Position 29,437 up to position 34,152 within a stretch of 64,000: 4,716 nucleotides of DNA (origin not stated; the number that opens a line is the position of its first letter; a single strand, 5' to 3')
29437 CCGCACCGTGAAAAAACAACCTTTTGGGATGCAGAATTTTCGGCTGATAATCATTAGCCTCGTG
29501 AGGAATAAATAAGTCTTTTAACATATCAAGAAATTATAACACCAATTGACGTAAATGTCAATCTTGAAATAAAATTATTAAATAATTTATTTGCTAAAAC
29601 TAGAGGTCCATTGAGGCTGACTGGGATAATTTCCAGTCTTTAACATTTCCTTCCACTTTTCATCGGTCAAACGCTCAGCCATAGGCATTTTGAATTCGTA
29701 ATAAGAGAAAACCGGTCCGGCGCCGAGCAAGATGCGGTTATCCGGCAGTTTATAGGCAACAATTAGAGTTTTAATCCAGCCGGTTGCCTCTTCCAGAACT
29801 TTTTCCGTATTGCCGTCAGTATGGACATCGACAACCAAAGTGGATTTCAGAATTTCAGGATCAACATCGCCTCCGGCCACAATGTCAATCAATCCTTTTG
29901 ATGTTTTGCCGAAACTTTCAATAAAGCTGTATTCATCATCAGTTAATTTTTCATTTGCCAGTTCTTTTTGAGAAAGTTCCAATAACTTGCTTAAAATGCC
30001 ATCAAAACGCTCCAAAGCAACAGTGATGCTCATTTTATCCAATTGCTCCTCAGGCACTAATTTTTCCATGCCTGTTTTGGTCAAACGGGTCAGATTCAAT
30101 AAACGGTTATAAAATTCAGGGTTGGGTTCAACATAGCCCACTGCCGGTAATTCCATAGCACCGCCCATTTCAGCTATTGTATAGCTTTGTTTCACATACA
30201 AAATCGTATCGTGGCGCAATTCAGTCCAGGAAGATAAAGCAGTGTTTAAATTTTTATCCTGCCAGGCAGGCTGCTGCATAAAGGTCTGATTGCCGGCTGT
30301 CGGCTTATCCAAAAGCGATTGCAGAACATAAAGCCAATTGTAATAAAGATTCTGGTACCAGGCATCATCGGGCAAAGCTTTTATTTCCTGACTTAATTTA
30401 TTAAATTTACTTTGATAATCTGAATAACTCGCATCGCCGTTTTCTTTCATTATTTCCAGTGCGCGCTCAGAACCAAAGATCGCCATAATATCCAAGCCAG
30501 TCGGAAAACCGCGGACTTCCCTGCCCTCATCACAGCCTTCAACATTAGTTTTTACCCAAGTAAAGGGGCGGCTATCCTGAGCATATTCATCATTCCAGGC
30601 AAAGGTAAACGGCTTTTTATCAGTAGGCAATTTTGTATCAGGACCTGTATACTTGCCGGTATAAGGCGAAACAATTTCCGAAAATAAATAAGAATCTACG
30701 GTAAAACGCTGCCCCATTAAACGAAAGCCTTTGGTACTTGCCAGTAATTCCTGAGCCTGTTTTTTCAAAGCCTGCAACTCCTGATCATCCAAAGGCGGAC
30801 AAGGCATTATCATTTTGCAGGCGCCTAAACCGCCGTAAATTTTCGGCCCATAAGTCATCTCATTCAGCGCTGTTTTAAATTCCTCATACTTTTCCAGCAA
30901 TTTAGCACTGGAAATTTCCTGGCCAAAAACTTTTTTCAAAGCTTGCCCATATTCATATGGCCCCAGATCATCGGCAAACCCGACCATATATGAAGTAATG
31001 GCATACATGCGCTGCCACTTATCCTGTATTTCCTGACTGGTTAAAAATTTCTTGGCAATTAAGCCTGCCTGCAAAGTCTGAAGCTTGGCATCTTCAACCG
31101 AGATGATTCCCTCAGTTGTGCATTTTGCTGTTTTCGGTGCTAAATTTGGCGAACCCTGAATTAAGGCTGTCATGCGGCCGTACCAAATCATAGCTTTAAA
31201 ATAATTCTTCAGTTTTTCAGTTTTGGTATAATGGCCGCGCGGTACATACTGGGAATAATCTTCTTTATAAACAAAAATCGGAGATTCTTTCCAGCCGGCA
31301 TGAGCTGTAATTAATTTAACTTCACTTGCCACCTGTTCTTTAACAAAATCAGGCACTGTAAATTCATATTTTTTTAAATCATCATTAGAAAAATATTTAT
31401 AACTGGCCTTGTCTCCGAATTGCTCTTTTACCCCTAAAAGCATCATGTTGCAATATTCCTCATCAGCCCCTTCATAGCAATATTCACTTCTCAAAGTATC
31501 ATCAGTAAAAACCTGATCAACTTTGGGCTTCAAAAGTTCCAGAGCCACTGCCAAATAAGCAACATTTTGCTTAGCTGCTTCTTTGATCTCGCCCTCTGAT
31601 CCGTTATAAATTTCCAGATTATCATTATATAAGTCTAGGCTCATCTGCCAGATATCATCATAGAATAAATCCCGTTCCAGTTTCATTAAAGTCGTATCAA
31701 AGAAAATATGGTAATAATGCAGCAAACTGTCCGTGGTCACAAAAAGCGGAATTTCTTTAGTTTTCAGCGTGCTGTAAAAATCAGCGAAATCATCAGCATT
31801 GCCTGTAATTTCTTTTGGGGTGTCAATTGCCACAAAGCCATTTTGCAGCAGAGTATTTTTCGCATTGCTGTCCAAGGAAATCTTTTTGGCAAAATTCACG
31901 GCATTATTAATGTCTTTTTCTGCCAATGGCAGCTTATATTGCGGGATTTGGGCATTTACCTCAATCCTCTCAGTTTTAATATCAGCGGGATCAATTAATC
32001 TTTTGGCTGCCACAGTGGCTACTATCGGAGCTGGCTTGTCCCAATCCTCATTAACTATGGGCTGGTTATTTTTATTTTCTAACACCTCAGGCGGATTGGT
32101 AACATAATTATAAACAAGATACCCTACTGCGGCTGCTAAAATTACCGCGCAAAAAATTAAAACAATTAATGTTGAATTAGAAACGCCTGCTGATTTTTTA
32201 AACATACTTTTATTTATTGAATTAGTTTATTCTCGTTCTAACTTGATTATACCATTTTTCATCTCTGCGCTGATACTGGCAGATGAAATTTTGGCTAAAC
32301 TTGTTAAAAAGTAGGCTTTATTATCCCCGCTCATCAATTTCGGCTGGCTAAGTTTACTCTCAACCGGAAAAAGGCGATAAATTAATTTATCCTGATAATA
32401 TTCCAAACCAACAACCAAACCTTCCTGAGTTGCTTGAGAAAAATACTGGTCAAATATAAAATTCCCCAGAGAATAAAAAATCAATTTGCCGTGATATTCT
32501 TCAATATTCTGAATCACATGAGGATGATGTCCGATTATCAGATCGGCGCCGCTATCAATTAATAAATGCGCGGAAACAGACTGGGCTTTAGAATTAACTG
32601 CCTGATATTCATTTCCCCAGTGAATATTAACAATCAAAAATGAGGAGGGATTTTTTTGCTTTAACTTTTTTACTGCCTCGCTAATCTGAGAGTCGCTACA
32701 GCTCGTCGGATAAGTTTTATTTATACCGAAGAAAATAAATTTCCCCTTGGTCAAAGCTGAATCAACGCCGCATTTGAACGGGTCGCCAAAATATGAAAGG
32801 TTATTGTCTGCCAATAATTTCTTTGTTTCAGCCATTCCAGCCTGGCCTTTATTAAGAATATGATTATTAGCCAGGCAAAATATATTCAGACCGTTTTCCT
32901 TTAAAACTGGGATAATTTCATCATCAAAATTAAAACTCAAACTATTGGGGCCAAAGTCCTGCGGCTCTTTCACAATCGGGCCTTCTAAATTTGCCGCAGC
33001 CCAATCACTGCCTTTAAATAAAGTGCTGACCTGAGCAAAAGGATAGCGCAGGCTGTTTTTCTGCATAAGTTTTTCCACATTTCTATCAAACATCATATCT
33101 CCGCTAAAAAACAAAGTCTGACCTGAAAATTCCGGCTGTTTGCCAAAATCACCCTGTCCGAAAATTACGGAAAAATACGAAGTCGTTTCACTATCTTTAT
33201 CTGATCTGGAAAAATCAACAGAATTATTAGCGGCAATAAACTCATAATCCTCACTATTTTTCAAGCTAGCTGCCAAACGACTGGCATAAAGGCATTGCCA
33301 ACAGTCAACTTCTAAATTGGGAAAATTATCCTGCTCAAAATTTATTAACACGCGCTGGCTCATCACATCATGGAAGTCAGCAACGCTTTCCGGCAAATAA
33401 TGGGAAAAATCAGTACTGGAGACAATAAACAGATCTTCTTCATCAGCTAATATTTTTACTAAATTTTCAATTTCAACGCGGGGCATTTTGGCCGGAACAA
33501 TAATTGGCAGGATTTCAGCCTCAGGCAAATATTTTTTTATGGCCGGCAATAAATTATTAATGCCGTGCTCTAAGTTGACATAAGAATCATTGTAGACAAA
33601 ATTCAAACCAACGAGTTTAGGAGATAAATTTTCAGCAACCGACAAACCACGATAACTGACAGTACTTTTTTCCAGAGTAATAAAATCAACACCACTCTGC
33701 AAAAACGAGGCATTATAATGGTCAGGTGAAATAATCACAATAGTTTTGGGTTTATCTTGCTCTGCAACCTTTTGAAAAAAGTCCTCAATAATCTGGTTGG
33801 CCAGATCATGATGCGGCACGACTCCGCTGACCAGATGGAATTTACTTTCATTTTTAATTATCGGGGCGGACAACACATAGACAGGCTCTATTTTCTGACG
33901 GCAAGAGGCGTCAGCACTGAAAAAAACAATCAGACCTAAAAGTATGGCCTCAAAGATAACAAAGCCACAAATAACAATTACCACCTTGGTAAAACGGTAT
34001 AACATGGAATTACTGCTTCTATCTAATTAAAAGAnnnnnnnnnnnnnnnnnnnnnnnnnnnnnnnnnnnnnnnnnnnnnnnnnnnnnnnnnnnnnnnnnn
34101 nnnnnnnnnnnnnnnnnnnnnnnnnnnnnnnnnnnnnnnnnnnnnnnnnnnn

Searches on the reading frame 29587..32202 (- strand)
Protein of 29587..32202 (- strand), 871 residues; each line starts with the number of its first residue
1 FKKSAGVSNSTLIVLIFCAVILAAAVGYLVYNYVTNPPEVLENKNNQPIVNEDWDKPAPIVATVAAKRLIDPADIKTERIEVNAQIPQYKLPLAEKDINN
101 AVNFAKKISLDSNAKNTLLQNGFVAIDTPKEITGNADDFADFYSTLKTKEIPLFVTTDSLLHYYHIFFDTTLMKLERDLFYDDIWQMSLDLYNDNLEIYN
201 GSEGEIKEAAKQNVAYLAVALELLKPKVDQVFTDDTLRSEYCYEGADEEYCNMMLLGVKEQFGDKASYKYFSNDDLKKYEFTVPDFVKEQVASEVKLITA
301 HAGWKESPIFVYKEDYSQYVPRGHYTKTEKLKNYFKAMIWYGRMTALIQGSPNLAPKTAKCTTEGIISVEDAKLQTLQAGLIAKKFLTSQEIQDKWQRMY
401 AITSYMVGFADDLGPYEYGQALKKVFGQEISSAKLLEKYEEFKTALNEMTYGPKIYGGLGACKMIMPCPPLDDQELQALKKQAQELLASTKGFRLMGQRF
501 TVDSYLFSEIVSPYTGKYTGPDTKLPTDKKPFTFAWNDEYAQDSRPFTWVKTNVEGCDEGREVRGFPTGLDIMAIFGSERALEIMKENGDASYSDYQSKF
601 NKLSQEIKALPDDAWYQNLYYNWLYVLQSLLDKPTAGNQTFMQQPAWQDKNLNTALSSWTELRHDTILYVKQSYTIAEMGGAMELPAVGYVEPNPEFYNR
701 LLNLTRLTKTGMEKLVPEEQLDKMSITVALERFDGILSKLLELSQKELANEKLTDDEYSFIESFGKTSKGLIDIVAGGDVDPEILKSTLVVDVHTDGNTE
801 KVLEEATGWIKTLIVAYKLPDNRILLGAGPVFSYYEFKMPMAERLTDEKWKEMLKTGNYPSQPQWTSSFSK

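Call 12: search_protein_families(library=pfam, proteins=[window:29587-32202:-], max_evalue=0.001)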
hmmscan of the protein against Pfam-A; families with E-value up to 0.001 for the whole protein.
window:29587-32202:- (871 aa): 1 family
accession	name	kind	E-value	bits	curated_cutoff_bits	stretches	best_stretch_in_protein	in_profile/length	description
PF11369.13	DUF3160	-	1.4e-195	651.9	25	1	112-866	2-632/632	Protein of unknown function (DUF3160)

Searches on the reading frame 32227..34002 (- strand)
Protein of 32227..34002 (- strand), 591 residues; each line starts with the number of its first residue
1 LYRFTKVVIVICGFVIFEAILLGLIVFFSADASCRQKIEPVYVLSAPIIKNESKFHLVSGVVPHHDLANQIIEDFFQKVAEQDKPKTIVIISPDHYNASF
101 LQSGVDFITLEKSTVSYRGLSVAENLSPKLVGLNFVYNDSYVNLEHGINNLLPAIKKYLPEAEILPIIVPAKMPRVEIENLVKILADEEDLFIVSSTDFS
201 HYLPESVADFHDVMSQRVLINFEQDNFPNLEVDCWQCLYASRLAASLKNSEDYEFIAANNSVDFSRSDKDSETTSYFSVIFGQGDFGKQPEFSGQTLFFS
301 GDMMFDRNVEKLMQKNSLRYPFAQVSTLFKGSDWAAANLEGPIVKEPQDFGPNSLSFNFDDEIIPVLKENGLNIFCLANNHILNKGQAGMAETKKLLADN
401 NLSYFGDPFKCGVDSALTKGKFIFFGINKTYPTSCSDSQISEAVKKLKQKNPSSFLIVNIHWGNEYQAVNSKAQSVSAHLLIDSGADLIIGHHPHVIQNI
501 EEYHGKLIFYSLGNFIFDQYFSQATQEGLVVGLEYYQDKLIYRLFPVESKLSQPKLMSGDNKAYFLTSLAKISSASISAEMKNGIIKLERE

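Call 12: search_protein_families(library=pfam, proteins=[window:32227-34002:-], max_evalue=0.001)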
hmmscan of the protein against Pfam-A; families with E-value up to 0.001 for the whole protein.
window:32227-34002:- (591 aa): 2 families
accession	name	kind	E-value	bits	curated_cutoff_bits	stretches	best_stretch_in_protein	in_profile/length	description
PF09587.15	PGA_cap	-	2.2e-56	191.6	27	2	434-519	172-255/255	Bacterial capsule synthesis protein PGA_cap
PF01875.22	Memo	-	8.6e-10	38.7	27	1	62-204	38-188/269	Memo-like protein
